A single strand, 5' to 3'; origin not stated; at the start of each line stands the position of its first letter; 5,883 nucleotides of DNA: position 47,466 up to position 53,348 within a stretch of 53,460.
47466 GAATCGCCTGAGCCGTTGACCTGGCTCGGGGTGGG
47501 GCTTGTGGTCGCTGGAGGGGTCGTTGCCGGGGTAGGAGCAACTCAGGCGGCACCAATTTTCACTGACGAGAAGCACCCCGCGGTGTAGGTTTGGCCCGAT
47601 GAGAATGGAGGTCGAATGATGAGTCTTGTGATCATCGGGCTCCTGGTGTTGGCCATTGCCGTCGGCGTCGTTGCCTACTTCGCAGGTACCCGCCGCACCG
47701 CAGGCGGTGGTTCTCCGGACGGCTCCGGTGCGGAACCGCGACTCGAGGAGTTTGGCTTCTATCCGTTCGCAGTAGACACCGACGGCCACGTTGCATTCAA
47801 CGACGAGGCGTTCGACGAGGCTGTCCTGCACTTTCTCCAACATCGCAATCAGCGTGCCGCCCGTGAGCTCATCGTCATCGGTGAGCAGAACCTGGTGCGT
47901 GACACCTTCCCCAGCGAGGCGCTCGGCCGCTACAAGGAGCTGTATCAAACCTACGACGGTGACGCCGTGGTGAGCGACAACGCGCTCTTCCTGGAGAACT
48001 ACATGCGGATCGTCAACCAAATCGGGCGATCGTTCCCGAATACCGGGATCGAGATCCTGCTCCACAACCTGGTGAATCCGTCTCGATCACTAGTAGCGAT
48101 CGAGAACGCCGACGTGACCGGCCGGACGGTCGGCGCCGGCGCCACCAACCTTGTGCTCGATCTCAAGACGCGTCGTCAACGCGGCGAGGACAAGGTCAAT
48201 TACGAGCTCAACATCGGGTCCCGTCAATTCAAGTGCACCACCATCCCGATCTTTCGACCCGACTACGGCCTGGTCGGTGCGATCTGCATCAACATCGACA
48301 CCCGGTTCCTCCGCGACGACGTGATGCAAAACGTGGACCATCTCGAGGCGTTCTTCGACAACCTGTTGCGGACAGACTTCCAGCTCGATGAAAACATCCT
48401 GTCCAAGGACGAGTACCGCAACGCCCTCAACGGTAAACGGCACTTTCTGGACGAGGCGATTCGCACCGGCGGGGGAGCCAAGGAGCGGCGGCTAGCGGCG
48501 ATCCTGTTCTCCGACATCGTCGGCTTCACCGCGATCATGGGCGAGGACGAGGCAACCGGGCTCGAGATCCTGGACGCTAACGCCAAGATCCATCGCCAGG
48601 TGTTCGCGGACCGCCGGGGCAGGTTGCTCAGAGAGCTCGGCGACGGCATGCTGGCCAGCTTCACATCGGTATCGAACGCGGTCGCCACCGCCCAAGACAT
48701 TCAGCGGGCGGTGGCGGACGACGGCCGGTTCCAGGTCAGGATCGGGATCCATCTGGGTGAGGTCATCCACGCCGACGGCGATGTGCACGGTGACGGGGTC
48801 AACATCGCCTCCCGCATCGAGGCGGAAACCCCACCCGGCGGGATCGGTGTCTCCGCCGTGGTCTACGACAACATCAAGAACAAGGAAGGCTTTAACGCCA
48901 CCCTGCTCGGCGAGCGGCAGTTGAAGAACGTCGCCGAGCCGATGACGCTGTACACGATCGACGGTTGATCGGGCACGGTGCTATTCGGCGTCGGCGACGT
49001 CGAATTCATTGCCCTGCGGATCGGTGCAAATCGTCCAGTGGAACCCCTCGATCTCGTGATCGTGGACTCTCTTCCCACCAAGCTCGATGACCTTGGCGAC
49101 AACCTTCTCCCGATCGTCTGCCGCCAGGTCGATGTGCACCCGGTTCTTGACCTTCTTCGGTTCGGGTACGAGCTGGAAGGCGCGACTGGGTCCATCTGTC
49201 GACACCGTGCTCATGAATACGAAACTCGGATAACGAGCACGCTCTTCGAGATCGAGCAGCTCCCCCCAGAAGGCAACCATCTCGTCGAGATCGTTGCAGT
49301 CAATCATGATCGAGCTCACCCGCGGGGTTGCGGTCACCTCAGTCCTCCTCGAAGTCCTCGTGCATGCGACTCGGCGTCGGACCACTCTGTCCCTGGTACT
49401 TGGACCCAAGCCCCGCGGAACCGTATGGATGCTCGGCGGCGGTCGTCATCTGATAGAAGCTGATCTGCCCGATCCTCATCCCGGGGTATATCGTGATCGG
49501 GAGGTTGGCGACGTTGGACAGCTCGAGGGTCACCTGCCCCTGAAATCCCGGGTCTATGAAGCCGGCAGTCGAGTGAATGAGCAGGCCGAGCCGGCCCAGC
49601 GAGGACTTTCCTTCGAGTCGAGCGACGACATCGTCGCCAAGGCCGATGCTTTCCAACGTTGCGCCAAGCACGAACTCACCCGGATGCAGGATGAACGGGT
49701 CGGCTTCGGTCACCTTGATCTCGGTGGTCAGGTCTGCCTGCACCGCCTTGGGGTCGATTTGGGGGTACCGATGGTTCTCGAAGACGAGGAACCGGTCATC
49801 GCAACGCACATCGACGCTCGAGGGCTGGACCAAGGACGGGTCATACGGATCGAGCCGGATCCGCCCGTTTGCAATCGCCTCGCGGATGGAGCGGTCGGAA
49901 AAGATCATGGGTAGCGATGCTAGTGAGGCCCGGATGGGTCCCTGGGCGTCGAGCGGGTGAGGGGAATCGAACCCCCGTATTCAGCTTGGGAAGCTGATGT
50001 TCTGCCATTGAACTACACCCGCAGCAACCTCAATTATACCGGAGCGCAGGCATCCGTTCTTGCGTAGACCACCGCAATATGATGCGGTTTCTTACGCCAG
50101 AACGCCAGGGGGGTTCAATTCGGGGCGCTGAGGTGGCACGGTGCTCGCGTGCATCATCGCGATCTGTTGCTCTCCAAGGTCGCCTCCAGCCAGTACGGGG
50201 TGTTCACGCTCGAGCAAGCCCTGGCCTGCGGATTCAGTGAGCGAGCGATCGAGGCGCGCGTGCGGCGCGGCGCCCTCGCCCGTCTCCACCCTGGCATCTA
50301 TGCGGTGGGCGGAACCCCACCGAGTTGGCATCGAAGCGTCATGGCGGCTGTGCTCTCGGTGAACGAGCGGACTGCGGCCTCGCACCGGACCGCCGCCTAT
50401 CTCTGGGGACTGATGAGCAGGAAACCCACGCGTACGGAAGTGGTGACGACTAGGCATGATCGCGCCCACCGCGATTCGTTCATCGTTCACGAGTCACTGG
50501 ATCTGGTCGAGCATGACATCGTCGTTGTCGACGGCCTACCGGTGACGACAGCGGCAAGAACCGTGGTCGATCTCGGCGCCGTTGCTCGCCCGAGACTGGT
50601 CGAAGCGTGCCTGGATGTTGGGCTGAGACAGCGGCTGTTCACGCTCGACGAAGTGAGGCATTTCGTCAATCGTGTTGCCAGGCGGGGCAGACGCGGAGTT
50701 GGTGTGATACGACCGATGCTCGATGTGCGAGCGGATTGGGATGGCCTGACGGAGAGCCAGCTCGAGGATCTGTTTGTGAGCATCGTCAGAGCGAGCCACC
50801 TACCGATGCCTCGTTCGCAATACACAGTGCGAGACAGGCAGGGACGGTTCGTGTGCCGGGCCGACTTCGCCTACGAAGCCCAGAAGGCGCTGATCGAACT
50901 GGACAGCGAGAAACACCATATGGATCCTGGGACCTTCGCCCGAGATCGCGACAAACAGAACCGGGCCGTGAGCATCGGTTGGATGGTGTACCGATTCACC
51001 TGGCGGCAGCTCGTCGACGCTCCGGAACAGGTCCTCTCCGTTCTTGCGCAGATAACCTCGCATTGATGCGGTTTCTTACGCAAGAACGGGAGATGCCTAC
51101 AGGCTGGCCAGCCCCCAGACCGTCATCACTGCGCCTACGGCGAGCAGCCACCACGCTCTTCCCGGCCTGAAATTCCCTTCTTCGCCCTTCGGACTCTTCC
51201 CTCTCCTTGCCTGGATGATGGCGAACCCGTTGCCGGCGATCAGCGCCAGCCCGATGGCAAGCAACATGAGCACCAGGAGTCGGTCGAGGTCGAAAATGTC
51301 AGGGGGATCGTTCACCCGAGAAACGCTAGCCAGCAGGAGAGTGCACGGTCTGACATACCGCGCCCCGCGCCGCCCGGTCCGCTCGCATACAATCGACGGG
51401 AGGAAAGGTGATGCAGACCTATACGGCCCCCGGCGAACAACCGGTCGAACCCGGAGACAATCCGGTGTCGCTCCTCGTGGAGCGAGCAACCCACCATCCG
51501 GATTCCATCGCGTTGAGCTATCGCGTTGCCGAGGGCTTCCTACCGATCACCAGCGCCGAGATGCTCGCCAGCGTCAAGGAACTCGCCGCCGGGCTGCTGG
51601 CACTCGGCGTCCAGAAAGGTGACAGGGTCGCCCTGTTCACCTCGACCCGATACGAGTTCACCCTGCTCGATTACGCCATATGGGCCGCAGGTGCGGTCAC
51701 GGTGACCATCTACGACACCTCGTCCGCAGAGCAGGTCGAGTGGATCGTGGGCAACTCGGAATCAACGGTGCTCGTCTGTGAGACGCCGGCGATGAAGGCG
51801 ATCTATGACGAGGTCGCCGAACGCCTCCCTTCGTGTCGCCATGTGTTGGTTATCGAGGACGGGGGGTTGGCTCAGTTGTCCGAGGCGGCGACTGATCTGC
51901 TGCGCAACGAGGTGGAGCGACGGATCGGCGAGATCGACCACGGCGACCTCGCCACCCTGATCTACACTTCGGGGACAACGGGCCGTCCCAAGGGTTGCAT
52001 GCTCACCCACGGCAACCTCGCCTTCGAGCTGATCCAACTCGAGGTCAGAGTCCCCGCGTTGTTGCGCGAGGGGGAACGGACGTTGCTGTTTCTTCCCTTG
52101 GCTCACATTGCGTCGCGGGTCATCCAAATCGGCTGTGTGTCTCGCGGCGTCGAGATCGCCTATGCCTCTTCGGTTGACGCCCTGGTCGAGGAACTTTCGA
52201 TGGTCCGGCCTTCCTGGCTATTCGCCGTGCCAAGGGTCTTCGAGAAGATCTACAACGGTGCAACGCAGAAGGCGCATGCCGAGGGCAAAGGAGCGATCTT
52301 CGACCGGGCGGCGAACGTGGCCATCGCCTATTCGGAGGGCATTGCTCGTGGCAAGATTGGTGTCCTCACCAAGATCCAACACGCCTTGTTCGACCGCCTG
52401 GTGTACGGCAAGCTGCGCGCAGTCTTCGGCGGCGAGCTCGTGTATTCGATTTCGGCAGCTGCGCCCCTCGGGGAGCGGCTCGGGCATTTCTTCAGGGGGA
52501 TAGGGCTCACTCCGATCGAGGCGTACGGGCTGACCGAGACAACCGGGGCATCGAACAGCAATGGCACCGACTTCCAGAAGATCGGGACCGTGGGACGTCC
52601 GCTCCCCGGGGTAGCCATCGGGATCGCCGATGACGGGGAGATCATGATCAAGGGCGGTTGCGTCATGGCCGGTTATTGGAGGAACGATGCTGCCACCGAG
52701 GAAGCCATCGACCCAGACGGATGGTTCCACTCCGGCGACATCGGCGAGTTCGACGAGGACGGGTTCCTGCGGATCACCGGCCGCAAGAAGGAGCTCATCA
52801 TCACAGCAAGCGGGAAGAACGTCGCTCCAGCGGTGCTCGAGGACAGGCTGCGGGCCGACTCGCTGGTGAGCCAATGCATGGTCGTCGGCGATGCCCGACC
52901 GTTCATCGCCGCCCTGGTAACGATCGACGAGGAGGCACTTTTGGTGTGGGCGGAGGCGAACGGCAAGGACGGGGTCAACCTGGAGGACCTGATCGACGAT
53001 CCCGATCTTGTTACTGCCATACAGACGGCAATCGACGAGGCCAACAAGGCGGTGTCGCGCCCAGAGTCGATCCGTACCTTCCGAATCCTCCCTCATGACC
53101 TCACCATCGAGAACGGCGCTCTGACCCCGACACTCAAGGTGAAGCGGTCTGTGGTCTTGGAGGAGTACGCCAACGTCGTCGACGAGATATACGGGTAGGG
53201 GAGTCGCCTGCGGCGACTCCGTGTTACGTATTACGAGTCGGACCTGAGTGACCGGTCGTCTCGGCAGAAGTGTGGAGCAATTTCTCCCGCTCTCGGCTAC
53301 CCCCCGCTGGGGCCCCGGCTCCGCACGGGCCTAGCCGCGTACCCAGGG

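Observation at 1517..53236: Strictly phased 7- or 8-nt micro-repeat arrays in at least nine spacers, most starting at or inside a stop codon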

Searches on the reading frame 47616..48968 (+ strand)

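Call 16: search_protein_families(library=pfam, proteins=[window:47616-48968:+])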
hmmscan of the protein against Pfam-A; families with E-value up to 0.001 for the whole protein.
window:47616-48968:+ (450 aa): 2 families
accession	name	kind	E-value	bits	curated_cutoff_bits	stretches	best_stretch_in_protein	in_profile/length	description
PF08348.17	PAS_6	-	1.2e-19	70.7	27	1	126-230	1-107/115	YheO-like PAS domain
PF00211.25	Guanylate_cyc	-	9e-13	48.6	21.9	1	294-449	9-182/183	Adenylate and Guanylate cyclase catalytic domain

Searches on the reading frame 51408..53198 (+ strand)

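Call 48: search_protein_families(library=pfam, proteins=[window:51408-53198:+])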
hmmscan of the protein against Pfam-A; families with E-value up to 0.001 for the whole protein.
window:51408-53198:+ (596 aa): 2 families
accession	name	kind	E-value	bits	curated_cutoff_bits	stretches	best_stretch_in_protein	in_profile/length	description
PF00501.34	AMP-binding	-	2e-74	251.1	29.9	1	25-424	3-384/384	AMP-binding enzyme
PF23562.2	AMP-binding_C_3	-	8.5e-14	52.4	20.8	1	463-595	3-120/124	AMP-binding enzyme C-terminal domain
